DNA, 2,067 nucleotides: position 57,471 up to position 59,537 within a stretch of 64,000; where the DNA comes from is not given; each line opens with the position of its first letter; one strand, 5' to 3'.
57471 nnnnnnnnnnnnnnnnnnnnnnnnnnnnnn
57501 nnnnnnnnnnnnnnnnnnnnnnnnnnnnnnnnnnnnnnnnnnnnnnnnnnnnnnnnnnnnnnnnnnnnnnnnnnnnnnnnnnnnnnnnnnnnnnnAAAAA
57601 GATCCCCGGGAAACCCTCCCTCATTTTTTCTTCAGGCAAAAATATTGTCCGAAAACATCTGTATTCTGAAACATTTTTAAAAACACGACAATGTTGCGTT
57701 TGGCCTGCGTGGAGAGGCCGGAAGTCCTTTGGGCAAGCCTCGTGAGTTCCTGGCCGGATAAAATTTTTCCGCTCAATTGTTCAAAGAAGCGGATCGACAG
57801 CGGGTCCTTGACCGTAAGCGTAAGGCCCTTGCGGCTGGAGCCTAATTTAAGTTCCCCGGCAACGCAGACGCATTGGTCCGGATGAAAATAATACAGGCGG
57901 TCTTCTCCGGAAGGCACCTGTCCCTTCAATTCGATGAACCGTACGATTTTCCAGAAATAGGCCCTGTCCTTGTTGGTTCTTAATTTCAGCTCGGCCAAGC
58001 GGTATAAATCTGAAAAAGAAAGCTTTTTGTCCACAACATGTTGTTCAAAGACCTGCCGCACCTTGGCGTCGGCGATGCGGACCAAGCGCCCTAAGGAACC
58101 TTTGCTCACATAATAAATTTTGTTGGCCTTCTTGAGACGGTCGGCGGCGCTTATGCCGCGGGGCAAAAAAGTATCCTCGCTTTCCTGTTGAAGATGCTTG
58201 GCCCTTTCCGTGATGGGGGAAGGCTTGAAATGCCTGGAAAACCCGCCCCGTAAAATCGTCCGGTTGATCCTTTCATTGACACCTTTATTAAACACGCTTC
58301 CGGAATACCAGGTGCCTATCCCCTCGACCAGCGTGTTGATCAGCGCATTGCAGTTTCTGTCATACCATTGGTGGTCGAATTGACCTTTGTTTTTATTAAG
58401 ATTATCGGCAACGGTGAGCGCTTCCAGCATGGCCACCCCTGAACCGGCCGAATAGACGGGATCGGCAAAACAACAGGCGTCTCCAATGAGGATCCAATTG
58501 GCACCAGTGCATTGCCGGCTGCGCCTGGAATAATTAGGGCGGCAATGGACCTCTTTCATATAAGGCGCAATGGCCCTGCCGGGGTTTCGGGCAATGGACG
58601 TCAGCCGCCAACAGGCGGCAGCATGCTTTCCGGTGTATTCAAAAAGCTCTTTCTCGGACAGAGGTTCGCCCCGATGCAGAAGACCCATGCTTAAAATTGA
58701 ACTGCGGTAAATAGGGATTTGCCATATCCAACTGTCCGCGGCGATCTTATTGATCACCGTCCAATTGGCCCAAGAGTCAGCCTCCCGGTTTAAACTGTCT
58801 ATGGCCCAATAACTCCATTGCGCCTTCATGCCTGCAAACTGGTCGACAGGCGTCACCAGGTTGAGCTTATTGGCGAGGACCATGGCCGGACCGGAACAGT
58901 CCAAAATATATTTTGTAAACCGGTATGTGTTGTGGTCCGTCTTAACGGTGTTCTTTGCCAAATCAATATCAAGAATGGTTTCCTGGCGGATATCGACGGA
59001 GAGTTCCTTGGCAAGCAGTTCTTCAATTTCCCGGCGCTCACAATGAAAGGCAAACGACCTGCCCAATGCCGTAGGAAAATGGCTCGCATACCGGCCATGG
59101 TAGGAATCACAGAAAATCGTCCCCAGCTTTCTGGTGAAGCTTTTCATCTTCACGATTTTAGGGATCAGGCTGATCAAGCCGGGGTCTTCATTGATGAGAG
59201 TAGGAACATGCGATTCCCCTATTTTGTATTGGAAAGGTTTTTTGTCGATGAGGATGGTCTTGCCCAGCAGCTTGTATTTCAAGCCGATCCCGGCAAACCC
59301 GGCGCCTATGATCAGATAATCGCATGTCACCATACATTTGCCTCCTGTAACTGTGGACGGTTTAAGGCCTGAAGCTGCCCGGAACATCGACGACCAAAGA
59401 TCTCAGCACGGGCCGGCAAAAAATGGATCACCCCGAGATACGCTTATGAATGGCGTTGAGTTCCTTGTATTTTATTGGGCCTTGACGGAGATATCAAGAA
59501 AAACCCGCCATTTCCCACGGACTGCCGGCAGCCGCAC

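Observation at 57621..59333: Flavin-dependent halogenase with extra C-terminal domain at the head of the radical SAM operon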

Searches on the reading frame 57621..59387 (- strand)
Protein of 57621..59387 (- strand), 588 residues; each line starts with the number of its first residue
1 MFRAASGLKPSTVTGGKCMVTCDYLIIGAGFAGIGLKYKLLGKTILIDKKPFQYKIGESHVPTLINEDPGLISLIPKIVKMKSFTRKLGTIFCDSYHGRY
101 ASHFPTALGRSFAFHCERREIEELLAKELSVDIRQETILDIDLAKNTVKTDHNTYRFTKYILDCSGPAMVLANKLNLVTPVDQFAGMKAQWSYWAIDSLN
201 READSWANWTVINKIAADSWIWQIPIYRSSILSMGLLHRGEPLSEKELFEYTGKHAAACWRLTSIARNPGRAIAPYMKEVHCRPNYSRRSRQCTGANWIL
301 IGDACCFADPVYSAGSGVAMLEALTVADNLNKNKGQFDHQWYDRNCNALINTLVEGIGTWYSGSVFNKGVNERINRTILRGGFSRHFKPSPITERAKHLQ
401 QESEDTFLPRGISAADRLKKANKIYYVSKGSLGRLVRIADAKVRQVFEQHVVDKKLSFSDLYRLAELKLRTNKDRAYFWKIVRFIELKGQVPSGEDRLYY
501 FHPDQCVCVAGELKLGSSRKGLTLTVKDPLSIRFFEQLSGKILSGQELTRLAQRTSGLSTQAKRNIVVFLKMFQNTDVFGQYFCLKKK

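Call 4: search_protein_families(library=pfam, proteins=[window:57621-59387:-], max_evalue=0.01)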
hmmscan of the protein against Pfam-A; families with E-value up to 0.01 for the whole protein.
window:57621-59387:- (588 aa): 1 family
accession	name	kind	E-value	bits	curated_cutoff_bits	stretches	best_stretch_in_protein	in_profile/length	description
PF04820.20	Trp_halogenase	-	4.6e-05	22.9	21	1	111-355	150-380/458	Tryptophan halogenase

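Call 5: search_solved_structures(query=window:57621-59387:-, max_evalue=1, show_alignments=3)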
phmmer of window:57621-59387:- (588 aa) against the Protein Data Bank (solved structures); distinct sequences matched with E-value up to 1: 22.
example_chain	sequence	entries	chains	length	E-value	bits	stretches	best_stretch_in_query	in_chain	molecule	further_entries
3i3l_A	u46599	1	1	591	3.8e-14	55.4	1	13-367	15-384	Alkylhalidase CmlS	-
7fco_A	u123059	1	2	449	2.6e-11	46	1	109-330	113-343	ChlB4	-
5dbj_E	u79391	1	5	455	8e-11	44.4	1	108-329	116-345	FADH2-dependent halogenase PltA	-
3e1t_A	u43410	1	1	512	8.3e-09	37.8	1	23-332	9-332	Halogenase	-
8zop_A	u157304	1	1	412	1e-08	37.5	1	23-362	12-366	Halogenase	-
8gu0_A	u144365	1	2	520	1.4e-08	37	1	159-333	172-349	Non-heme halogenase radH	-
5buk_A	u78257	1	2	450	1.6e-08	36.8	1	158-362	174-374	FADH2-dependent halogenase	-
3nix_A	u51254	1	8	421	7e-07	31.4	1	22-322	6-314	Flavoprotein/dehydrogenase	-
5bul_A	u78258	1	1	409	1.1e-05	27.5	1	149-330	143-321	flavin-dependent halogenase triple mutant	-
5bva_A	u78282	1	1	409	0.00014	23.9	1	149-330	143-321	flavin-dependent halogenase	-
7ctq_A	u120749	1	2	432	0.0079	18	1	217-322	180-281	Peptidyl tryptophan dihydroxylase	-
5wgv_A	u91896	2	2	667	0.01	17.6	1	287-323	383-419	Flavin-dependent halogenase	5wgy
5wgu_A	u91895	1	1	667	0.011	17.6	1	287-323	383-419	Flavin-dependent halogenase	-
5wgt_A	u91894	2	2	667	0.011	17.6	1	287-323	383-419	Flavin-dependent halogenase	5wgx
5wgs_A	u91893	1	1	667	0.011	17.6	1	287-323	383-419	Flavin-dependent halogenase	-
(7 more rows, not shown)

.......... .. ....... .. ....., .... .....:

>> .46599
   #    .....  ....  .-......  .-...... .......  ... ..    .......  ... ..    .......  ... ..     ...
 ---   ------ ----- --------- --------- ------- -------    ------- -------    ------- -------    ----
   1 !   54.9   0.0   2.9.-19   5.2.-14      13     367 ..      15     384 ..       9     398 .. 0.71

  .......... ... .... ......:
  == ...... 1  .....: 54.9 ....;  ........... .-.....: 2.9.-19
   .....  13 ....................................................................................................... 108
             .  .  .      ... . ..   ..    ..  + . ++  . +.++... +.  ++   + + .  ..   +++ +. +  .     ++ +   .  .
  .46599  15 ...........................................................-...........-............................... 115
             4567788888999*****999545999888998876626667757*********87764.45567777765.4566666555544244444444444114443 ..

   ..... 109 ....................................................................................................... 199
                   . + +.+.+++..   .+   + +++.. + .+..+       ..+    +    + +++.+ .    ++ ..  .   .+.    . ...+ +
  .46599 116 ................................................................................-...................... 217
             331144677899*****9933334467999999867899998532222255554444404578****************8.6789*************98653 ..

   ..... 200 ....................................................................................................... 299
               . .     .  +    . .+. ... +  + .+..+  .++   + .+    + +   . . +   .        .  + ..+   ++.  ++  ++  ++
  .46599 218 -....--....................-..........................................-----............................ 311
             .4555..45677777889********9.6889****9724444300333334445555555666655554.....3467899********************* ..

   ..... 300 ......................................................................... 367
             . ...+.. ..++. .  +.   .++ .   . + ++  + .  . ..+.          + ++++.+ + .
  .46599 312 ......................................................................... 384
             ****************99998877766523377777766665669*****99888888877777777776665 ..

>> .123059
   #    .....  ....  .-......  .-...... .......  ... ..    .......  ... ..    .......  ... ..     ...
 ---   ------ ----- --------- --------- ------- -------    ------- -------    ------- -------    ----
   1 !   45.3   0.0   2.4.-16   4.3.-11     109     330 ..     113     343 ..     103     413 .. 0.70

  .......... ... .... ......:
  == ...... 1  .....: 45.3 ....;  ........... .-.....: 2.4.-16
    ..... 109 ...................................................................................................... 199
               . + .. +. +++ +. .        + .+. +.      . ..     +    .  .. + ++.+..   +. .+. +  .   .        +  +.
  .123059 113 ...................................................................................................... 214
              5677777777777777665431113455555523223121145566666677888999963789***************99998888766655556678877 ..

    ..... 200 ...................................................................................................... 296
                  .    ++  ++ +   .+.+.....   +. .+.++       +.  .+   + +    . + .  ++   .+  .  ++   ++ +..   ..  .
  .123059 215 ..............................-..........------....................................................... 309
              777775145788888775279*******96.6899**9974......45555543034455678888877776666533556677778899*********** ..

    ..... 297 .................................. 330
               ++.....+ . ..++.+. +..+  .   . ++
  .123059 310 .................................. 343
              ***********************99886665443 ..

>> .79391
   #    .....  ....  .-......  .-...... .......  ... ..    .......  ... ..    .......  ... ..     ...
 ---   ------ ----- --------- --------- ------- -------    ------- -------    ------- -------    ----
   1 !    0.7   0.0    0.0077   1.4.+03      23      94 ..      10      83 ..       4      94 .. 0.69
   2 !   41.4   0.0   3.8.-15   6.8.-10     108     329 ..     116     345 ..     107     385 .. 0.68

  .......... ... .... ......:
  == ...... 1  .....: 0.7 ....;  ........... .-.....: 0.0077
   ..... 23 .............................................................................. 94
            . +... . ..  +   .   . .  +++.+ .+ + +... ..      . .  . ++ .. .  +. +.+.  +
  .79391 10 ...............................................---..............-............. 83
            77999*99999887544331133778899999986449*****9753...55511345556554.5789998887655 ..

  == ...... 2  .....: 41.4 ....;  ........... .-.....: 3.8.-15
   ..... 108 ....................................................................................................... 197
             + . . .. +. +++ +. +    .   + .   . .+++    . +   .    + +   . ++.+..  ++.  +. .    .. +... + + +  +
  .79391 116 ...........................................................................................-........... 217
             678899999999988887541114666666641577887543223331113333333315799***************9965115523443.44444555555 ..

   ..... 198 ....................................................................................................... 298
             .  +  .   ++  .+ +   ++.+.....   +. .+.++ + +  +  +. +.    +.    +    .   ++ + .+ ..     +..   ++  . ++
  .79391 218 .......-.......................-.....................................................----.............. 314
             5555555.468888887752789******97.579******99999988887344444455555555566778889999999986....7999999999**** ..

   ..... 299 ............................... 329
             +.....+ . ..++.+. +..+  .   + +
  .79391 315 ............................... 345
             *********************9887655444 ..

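Call 6: search_protein_families(library=ncbifam, proteins=[window:57621-59387:-], max_evalue=0.01)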
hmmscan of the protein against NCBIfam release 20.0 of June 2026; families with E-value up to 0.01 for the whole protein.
window:57621-59387:- (588 aa): 6 families
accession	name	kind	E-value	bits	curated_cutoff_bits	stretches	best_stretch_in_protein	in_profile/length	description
NF033113.0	halo_ClmS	equivalog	3.6e-17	62.1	900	1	25-366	6-362/570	chloramphenicol-biosynthetic FADH2-dependent halogenase CmlS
NF049967.1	QhpG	equivalog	2.3e-06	26.8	240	1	211-327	171-283/423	flavin-dependent monooxygenase QhpG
NF038171.1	maturase_LodB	equivalog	3.8e-06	26.2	400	1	276-338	257-319/361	lysine-epsilon-oxidase maturase LodB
TIGR02032.1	GG-red-SF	subfamily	1.1e-05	25.3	158.8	1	23-323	2-290/297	geranylgeranyl reductase family protein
NF041080.1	DGGGPL_reductase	equivalog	0.00061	18.8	580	0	158-337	146-320/447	digeranylgeranylglycerophospholipid reductase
NF038174.1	maturase_GoxB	equivalog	0.0016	17.5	400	0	293-333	273-313/358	glycine oxidase maturase GoxB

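Call 7: find_homologous_proteins(query=window:57621-59387:-, max_evalue=0.001)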
Query window:57621-59387:- (588 aa): 61 proteins with E <= 0.001 among 8000 candidates.
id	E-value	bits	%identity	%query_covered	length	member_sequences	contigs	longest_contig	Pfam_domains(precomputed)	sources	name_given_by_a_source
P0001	0.0e+0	1324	100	97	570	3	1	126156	-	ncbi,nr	ncbi:MAG: tryptophan 7-halogenase [Candidatus Omnitrophica bacterium]|nr:tryptophan 7-halogenase [Ca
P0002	2.6e-250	850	64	96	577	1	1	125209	PF04820.21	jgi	jgi:flavin-dependent dehydrogenase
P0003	1.0e-247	842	64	96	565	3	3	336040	PF04820.21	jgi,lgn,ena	-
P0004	1.6e-244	831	62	96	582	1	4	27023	PF04820.21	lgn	-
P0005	2.3e-244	831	61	97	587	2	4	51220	PF04820.21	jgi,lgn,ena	-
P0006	2.3e-238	811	61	97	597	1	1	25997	PF04820.21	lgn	-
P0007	2.8e-237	807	67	85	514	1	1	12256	PF04820.21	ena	-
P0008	4.3e-236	803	61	96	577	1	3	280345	-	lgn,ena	-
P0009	1.1e-235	802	61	96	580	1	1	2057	-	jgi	jgi:flavin-dependent dehydrogenase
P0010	2.1e-234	798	60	97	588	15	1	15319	-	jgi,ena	-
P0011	2.5e-233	794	60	97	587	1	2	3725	PF04820.21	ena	-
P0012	5.0e-231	786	60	96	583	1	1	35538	-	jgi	jgi:flavin-dependent dehydrogenase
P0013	1.2e-224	765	58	96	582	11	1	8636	-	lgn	-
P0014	2.7e-223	761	57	97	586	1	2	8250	-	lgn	-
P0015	3.3e-160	553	45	96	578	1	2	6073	-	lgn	-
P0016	5.2e-158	545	44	97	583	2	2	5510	PF04820.21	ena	-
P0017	6.3e-157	542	58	70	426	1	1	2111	PF04820.21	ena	-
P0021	5.9e-60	222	36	63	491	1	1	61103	-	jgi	jgi:hypothetical protein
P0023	9.2e-57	211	33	63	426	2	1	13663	PF04820.21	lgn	-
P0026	3.3e-53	199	33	61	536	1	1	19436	PF04820.21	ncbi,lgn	-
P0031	1.2e-50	191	33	62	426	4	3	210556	PF04820.21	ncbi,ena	-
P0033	4.0e-49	186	33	59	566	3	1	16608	PF04820.21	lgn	-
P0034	4.7e-49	186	32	63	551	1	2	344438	PF04820.21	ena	-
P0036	2.3e-48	183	32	63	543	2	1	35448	PF04820.21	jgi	jgi:flavin-dependent dehydrogenase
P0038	7.4e-48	182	34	59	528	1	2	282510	-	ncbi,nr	ncbi:MAG: hypothetical protein H6697_00350 [Myxococcales bacterium]|nr:hypothetical protein [Myxococ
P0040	9.2e-47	178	31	62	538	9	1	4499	PF04820.21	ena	-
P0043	3.8e-46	176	31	68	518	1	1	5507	PF04820.21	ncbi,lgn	-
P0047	2.5e-45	173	30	64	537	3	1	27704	PF04820.21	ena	-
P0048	4.4e-44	169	31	62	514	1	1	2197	PF04820.21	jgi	-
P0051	3.1e-43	166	31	62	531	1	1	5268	PF04820.21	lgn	-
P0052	3.7e-42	163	31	62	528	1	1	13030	PF04820.21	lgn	-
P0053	3.3e-41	160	31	62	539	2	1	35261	PF04820.21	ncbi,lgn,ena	-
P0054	6.9e-41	159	30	62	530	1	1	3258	PF04820.21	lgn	-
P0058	1.6e-39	154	30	62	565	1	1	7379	PF04820.21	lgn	-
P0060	2.8e-37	147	29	62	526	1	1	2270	PF04820.21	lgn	-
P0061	6.6e-6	43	25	61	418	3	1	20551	PF01266.31,PF13450.13,PF07992.21,PF04820.21,PF01494.26,PF12831.14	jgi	jgi:flavin-dependent dehydrogenase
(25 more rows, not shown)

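Call 9: find_encoding_contigs(protein=P0003, flank=10000, max_places=2)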
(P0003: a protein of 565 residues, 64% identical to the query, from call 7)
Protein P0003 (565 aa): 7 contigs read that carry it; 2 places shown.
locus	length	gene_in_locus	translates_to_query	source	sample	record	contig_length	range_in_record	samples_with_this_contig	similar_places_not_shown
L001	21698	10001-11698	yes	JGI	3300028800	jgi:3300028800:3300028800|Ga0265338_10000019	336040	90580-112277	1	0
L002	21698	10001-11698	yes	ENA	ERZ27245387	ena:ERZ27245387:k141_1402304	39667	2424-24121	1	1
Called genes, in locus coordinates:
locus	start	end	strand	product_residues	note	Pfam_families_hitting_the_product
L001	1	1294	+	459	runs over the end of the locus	PF13353:Fer4_12, PF04055:Radical_SAM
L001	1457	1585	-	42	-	-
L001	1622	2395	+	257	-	-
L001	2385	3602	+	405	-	-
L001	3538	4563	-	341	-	PF04055:Radical_SAM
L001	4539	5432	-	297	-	PF01478:Peptidase_A24 (weak)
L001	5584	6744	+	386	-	PF04055:Radical_SAM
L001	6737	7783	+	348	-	PF04055:Radical_SAM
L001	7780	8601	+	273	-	-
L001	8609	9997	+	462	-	PF04055:Radical_SAM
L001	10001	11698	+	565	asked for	PF04820:Trp_halogenase (weak)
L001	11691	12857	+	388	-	-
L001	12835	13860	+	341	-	PF04055:Radical_SAM, PF13353:Fer4_12 (weak)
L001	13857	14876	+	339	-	PF04055:Radical_SAM, PF13353:Fer4_12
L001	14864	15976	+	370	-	PF00266:Aminotran_5 (faint), PF00155:Aminotran_1_2, PF01041:DegT_DnrJ_EryC1, PF01212:Beta_elim_lyase (weak)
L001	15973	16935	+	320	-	PF04055:Radical_SAM, PF13186:SPASM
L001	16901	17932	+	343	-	PF04055:Radical_SAM, PF13353:Fer4_12 (faint)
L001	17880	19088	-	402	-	PF04101:Glyco_tran_28_C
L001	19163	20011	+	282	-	PF00685:Sulfotransfer_1, PF13469:Sulfotransfer_3 (faint)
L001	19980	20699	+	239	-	PF10096:DUF2334, PF01522:Polysacc_deac_1 (weak)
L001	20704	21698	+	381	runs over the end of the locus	PF04055:Radical_SAM, PF13186:SPASM (faint)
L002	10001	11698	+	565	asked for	PF04820:Trp_halogenase (weak)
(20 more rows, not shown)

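Call 10: find_encoding_contigs(protein=P0008, flank=10000, max_places=2)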
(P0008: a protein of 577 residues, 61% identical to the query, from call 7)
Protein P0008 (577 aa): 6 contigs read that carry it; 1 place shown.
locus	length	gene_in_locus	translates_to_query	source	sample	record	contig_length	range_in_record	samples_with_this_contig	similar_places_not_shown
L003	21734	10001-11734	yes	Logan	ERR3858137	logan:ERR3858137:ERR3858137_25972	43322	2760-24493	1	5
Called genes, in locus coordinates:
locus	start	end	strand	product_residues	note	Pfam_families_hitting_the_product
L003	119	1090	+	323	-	PF01073:3Beta_HSD, PF01370:Epimerase, PF02719:Polysacc_synt_2, PF04321:RmlD_sub_bind, PF13460:NAD_binding_10 (weak), PF16363:GDP_Man_Dehyd, PF07993:NAD_binding_4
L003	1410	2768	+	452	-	PF00437:T2SSE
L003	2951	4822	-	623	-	-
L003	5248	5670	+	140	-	PF27806:HxsD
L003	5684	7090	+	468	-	PF13353:Fer4_12, PF04055:Radical_SAM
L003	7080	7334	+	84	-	-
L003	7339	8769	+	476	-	-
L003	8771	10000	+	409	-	-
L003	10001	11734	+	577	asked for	-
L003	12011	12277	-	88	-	-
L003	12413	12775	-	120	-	-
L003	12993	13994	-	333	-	PF04055:Radical_SAM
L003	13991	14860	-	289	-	PF01478:Peptidase_A24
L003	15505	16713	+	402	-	PF04055:Radical_SAM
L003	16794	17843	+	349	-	PF04055:Radical_SAM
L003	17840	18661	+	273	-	-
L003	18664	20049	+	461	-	PF04055:Radical_SAM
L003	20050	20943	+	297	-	PF02558:ApbA, PF08546:ApbA_C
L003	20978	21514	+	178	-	PF01583:APS_kinase, PF13671:AAA_33 (weak)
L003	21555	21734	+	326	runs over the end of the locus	PF13186:SPASM, PF04055:Radical_SAM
